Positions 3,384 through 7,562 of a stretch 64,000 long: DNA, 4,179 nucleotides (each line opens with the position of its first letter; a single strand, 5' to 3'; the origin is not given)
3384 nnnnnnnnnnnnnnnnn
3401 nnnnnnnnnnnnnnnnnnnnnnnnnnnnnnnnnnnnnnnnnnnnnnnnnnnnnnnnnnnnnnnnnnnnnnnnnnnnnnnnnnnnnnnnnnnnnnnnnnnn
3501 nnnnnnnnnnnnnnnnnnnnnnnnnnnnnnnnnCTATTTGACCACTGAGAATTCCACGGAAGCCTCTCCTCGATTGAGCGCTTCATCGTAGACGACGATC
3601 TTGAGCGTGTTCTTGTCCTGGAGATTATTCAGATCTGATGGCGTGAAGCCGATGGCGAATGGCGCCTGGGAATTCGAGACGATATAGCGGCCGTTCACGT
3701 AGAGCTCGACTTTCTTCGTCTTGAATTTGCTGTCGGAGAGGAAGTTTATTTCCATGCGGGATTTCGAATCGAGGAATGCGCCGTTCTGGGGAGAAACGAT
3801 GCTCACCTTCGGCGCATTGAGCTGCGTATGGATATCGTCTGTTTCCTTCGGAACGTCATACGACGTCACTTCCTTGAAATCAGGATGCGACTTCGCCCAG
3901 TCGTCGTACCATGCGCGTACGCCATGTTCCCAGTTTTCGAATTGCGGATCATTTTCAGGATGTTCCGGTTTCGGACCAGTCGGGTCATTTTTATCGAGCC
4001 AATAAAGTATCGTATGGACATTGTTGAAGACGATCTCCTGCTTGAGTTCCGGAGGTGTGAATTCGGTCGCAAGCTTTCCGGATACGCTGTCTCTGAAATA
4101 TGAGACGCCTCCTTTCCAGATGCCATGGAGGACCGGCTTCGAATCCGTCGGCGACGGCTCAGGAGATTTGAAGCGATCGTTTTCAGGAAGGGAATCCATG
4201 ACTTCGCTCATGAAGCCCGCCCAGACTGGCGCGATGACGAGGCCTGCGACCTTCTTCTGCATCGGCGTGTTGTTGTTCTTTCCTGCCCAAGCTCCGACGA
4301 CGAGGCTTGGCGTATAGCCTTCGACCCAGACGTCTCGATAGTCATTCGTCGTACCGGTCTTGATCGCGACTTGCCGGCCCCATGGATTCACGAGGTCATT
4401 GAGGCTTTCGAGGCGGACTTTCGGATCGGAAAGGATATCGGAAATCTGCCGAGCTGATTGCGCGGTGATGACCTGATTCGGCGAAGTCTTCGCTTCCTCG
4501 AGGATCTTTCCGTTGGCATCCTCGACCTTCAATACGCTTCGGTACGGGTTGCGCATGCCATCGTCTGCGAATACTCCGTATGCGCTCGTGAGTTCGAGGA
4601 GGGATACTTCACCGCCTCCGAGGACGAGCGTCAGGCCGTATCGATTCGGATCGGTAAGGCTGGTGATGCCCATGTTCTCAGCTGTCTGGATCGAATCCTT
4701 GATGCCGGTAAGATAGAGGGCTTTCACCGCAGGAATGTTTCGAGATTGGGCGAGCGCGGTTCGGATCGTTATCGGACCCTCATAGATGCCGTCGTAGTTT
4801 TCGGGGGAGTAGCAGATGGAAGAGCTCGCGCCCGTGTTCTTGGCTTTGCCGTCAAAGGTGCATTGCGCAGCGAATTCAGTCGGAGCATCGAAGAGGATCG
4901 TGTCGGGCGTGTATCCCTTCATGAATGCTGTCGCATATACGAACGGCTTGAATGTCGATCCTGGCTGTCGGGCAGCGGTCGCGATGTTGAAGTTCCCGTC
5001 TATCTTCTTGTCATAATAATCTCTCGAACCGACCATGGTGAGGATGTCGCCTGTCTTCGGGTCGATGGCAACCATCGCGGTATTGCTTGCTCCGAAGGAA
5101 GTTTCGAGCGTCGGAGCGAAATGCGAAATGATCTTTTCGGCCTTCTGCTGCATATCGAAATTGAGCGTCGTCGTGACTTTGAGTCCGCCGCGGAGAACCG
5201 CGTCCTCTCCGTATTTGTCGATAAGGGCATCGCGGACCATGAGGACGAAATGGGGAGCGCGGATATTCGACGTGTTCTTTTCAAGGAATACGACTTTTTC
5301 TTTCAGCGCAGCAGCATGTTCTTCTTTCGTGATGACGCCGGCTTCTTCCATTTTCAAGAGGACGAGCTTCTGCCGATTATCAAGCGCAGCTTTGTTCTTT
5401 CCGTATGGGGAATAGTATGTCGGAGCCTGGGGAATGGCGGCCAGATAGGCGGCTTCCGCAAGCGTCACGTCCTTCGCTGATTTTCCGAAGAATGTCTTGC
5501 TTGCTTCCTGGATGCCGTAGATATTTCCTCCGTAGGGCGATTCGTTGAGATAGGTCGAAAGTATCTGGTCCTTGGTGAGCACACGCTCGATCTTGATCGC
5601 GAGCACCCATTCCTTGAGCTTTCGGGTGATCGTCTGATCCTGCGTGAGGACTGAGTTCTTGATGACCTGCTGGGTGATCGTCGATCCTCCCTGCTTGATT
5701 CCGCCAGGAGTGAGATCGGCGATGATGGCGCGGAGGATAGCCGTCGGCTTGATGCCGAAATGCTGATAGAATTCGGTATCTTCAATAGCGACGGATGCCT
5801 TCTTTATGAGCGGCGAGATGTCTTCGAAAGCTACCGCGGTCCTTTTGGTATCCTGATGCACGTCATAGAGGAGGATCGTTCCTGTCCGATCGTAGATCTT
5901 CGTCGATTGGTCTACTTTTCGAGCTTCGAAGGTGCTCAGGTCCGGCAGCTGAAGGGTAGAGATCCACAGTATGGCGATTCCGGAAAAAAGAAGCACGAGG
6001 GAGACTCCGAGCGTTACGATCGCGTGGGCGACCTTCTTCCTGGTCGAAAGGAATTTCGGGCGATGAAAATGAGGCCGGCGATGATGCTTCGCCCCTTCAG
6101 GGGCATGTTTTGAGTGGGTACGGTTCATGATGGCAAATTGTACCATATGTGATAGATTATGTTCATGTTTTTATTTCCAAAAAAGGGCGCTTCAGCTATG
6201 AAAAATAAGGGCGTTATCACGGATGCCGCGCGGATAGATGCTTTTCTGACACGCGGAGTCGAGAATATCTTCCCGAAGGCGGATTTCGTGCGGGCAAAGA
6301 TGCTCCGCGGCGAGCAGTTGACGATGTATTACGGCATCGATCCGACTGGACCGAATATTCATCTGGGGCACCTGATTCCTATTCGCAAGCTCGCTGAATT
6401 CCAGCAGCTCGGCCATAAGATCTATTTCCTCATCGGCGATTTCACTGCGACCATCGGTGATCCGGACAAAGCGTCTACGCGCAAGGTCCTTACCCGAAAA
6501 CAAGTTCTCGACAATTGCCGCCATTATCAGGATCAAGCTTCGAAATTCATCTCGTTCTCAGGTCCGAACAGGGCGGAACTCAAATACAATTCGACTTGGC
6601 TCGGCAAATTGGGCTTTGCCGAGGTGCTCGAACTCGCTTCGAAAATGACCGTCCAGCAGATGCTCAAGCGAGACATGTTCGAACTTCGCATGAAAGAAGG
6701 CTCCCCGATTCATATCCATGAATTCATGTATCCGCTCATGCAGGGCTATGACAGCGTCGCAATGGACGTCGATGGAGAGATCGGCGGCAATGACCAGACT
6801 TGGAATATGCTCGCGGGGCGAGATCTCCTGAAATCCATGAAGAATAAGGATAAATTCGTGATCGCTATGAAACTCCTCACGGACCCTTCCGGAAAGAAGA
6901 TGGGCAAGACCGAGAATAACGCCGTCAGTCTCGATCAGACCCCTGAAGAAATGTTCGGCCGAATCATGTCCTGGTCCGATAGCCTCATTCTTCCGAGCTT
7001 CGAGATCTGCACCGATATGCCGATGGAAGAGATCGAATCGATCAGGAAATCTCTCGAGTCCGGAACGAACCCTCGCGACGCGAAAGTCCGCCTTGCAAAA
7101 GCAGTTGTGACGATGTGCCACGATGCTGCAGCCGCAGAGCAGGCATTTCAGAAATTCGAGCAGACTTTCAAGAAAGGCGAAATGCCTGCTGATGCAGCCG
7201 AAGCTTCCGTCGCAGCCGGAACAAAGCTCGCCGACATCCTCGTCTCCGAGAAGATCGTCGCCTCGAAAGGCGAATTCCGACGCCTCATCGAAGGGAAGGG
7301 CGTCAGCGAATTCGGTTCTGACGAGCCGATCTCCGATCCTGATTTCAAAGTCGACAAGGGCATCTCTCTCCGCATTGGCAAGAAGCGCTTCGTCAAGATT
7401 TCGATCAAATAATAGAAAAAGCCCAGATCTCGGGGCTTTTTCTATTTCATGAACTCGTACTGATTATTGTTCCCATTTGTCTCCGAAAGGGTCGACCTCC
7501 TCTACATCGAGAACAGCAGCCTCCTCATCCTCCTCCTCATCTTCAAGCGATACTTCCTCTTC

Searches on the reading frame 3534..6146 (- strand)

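Call 75: search_protein_families(library=pfam, proteins=[window:3534-6146:-], max_evalue=0.00001)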
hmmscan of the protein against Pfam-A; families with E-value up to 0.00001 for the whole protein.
window:3534-6146:- (870 aa): 3 families
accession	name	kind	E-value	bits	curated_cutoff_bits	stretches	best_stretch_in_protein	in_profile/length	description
PF00912.28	Transgly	-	7e-62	208.4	27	1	95-266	7-177/178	Transglycosylase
PF00905.27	Transpeptidase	-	1.7e-21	77.1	22.1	1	357-613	2-266/299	Penicillin binding protein transpeptidase domain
PF17957.7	Big_7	-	2.5e-06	28.5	24.1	1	779-841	1-63/70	Bacterial Ig domain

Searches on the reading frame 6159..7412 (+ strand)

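Call 75: search_protein_families(library=pfam, proteins=[window:6159-7412:+], max_evalue=0.00001)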
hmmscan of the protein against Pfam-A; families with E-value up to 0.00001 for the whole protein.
window:6159-7412:+ (417 aa): 1 family
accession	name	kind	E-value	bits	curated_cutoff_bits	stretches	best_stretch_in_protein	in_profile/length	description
PF00579.31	tRNA-synt_1b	-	4.2e-72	243.4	21.1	1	52-338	4-292/292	tRNA synthetases class I (W and Y)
